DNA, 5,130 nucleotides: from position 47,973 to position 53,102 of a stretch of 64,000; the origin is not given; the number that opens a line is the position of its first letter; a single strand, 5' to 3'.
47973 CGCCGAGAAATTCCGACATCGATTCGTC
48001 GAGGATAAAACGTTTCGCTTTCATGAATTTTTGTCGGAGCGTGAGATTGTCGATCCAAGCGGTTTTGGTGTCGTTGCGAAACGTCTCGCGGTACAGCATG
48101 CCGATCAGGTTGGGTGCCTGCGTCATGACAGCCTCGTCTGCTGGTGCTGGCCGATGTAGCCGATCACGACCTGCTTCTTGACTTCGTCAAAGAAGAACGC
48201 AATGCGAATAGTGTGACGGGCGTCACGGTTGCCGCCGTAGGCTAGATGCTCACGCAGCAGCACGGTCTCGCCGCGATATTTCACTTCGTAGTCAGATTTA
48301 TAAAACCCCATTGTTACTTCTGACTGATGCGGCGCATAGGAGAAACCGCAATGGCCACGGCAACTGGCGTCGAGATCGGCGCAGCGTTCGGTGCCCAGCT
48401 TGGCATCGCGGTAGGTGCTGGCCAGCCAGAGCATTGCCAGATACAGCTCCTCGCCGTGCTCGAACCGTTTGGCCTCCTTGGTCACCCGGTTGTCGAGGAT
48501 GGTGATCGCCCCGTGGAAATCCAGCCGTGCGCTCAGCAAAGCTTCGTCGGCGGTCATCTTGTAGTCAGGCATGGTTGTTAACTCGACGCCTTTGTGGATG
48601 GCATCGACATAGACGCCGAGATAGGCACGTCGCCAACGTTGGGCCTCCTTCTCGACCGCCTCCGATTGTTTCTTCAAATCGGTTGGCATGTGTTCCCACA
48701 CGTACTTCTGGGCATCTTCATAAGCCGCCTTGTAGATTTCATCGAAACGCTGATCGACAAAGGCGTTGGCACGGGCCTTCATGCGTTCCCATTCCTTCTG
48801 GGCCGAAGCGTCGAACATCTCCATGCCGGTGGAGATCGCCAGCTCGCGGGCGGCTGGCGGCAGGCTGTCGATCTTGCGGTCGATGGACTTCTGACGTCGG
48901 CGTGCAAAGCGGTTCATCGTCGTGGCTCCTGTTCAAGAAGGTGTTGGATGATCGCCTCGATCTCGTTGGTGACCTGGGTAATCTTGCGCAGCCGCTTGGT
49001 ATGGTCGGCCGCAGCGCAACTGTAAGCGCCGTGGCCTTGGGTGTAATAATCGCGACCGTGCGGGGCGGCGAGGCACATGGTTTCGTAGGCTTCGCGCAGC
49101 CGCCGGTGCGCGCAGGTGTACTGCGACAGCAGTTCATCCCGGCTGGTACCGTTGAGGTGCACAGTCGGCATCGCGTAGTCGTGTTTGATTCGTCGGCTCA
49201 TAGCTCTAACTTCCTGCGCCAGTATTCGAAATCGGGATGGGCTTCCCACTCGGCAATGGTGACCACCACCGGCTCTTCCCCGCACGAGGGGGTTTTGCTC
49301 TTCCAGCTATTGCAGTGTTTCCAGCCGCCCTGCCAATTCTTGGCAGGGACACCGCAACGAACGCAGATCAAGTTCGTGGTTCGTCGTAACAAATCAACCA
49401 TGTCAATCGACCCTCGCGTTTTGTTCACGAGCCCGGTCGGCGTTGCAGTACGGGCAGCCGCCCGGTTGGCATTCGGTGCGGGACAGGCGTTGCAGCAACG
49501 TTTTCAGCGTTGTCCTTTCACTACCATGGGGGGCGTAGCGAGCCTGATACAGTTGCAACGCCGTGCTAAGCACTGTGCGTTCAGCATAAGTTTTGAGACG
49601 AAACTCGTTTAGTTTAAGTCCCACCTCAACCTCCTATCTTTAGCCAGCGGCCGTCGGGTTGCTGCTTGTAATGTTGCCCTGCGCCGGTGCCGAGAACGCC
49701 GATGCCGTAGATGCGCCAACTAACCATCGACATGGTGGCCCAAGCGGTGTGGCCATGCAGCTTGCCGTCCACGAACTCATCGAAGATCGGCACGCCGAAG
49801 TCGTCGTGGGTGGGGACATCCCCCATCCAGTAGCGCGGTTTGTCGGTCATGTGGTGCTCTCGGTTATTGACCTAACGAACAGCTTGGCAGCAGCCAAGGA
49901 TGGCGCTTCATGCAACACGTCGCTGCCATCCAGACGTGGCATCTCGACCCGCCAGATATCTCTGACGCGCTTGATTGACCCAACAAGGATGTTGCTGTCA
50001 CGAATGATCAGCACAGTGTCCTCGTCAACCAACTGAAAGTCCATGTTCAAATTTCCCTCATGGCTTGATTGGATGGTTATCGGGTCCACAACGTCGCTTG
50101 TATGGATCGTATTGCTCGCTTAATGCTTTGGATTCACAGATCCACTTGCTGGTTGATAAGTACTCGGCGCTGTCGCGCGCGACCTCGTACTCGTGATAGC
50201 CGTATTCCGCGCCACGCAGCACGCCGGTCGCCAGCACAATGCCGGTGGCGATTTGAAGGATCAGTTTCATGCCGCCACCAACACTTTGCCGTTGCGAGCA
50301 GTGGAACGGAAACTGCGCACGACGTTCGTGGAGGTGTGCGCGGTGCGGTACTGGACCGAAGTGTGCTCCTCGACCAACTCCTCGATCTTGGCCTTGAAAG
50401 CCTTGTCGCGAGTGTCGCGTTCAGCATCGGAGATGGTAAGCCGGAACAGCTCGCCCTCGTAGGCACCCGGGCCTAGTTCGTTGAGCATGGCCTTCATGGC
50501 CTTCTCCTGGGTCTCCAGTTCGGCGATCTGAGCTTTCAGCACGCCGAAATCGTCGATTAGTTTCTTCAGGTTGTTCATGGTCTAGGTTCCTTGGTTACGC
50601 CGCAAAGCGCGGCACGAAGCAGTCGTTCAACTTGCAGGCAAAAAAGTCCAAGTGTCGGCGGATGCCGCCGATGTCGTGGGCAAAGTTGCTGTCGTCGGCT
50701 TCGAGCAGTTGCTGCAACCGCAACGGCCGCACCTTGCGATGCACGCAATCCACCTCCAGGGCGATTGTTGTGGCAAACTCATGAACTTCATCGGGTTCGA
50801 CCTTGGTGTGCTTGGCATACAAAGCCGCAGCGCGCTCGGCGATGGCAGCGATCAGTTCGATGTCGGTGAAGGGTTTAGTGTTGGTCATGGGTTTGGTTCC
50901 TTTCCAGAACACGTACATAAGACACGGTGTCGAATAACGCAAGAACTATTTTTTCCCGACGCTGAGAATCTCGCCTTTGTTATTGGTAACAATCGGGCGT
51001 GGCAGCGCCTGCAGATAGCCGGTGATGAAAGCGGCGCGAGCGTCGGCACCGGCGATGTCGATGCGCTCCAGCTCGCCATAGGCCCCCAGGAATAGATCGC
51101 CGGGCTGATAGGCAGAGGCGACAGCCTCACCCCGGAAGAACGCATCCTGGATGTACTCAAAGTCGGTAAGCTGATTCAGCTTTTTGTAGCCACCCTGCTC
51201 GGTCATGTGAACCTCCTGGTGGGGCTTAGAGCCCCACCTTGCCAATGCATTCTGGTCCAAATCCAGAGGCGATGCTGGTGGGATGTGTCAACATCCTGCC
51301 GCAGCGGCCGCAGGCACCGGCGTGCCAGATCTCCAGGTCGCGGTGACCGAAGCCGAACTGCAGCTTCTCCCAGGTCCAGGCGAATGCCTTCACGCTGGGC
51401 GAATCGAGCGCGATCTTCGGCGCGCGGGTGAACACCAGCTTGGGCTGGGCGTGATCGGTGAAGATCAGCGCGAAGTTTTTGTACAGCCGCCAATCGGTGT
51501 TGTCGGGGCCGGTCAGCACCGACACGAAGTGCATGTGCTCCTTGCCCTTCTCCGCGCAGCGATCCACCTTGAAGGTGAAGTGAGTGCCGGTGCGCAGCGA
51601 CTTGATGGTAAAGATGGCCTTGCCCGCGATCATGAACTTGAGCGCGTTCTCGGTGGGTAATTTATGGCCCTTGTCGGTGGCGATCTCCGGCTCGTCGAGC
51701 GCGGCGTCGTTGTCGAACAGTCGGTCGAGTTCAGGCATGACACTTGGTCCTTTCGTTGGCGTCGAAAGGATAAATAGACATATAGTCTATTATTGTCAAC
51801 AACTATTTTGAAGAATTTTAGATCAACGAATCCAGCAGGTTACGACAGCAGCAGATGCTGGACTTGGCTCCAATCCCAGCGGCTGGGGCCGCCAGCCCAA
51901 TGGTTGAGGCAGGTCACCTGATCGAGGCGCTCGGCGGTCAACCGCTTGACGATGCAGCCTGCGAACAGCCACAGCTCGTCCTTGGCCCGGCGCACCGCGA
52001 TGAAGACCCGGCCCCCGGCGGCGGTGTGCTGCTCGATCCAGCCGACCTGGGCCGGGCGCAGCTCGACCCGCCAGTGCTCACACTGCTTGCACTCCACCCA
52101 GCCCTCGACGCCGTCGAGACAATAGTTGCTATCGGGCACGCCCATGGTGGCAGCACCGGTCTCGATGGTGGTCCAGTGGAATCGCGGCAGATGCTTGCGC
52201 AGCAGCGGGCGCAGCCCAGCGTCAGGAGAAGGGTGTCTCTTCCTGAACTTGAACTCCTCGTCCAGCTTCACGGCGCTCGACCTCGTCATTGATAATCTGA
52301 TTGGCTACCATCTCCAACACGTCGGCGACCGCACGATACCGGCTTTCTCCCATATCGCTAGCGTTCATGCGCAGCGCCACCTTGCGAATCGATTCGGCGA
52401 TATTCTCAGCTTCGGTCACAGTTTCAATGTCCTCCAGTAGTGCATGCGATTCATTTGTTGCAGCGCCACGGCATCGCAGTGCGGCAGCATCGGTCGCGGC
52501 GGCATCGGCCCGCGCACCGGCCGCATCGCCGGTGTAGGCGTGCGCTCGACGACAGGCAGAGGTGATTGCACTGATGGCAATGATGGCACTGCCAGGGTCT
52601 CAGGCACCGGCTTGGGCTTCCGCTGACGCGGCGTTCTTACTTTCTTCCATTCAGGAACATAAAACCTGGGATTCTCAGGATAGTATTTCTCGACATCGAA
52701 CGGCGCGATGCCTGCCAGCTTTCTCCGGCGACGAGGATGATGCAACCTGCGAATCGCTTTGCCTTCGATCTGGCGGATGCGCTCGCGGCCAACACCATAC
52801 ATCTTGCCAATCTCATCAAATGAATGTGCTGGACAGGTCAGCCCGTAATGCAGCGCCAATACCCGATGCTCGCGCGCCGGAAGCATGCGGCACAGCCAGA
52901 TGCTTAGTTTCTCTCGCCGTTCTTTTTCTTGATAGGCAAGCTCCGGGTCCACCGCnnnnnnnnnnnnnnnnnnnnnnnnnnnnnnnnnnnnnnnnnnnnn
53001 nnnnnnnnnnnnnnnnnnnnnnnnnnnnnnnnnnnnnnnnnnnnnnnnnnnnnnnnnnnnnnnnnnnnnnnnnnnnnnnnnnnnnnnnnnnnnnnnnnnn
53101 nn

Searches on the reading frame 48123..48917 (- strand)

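Call 78: search_protein_families(library=pfam, proteins=[window:48123-48917:-], max_evalue=0.01)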
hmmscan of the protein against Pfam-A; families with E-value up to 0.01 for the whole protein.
window:48123-48917:- (264 aa): 1 family
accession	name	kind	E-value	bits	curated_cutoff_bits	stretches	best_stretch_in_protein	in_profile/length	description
PF06304.16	DUF1048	-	0.0069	17.2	29.6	0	39-85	6-47/102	Protein of unknown function (DUF1048)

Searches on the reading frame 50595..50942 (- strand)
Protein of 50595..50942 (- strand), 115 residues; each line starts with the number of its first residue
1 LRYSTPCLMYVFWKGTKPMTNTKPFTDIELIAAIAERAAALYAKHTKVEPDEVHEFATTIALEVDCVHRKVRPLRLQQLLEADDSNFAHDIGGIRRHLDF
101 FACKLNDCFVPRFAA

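Call 78: search_protein_families(library=pfam, proteins=[window:50595-50942:-], max_evalue=0.01)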
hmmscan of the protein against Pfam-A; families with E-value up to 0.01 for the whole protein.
window:50595-50942:- (115 aa): 1 family
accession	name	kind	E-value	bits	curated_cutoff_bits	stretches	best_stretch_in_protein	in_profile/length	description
PF21779.2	DUF6874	-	5.3e-20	71.8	27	1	27-114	2-83/84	Family of unknown function (DUF6874)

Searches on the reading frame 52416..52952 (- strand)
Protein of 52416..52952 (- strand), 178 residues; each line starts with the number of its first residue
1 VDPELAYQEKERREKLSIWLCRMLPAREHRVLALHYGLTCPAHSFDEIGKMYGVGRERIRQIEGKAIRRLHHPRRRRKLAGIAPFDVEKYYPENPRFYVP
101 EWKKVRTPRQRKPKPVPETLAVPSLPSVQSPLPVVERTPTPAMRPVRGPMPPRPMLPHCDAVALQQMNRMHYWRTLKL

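Call 78: search_protein_families(library=pfam, proteins=[window:52416-52952:-], max_evalue=0.01)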
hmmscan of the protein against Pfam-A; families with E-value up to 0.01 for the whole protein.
window:52416-52952:- (178 aa): 1 family
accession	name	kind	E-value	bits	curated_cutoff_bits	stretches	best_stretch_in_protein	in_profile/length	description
PF04545.22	Sigma70_r4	-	3e-12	46.3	24.1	1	24-71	5-49/50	Sigma-70, region 4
